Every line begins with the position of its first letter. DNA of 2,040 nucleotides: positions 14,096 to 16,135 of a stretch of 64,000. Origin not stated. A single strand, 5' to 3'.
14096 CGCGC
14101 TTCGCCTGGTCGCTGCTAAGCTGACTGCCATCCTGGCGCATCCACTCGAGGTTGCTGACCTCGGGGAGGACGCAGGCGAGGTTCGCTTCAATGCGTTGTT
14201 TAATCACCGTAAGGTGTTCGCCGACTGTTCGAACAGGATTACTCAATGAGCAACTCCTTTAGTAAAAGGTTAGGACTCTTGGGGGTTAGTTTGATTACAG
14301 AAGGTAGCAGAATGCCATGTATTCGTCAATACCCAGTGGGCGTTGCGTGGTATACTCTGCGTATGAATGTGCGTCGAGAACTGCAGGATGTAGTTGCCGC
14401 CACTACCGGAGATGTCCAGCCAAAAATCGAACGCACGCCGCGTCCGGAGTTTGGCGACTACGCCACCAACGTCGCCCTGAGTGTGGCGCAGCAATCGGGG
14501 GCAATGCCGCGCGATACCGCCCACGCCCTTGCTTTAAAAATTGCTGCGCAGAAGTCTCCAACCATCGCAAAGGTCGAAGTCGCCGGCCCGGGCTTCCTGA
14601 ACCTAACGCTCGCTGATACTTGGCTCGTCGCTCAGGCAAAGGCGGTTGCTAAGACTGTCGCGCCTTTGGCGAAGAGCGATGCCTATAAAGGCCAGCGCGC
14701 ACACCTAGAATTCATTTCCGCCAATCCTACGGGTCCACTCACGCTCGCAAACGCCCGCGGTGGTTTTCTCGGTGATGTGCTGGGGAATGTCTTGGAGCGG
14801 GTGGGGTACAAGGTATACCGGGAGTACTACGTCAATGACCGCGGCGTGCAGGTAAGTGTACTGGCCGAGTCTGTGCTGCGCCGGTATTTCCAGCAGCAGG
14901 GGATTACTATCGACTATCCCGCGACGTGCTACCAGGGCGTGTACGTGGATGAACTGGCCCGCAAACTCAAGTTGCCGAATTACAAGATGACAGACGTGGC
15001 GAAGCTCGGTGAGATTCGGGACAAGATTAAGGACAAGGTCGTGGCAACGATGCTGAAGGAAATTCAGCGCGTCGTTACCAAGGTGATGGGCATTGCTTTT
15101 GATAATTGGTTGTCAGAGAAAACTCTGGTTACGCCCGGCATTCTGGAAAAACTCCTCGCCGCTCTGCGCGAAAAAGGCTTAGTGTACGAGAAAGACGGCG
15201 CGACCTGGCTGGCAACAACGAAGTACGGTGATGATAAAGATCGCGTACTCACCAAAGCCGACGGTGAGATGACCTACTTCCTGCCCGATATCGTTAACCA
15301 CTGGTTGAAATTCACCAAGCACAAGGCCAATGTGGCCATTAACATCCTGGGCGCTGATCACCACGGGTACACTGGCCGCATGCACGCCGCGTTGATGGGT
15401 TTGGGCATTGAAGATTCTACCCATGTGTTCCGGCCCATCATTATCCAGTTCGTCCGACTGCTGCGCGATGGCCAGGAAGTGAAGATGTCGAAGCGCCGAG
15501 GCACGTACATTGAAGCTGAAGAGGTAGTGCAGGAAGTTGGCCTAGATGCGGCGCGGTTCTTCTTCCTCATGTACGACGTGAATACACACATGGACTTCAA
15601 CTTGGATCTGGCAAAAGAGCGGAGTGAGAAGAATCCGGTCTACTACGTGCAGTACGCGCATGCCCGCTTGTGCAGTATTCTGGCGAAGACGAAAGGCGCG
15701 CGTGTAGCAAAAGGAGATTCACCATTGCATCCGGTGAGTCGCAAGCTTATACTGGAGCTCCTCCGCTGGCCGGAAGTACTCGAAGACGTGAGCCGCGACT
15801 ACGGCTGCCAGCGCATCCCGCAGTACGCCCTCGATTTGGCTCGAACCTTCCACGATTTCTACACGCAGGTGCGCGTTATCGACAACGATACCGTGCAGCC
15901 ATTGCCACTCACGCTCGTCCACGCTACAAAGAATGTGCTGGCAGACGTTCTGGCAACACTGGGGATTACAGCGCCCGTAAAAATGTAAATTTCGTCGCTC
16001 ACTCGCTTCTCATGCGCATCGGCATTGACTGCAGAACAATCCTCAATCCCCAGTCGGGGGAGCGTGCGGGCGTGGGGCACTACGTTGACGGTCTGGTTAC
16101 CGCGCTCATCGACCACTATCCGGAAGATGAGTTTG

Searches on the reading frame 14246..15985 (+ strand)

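Call 55: search_protein_families(library=pfam, proteins=[window:14246-15985:+], max_evalue=0.00001)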
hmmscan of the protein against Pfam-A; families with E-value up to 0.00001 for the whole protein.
window:14246-15985:+ (580 aa): 5 families
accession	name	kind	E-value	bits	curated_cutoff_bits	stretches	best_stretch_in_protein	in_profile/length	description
PF05746.21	DALR_1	-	2.4e-24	86.1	22.3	1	468-580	1-117/117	DALR anticodon binding domain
PF03485.21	Arg_tRNA_synt_N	-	2.9e-19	69.9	21.5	1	38-122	3-85/85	Arginyl tRNA synthetase N terminal domain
PF00750.26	tRNA-synt_1d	-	9.5e-17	61.4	23.3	1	150-430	20-297/349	tRNA synthetases class I (R), catalytic domain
PF09334.17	tRNA-synt_1g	-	3.1e-07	30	20.1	0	410-456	324-369/391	tRNA synthetases class I (M)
PF00133.28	tRNA-synt_1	-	1.2e-06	28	22.7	0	394-449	358-411/414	tRNA synthetases class I (I, L, M and V)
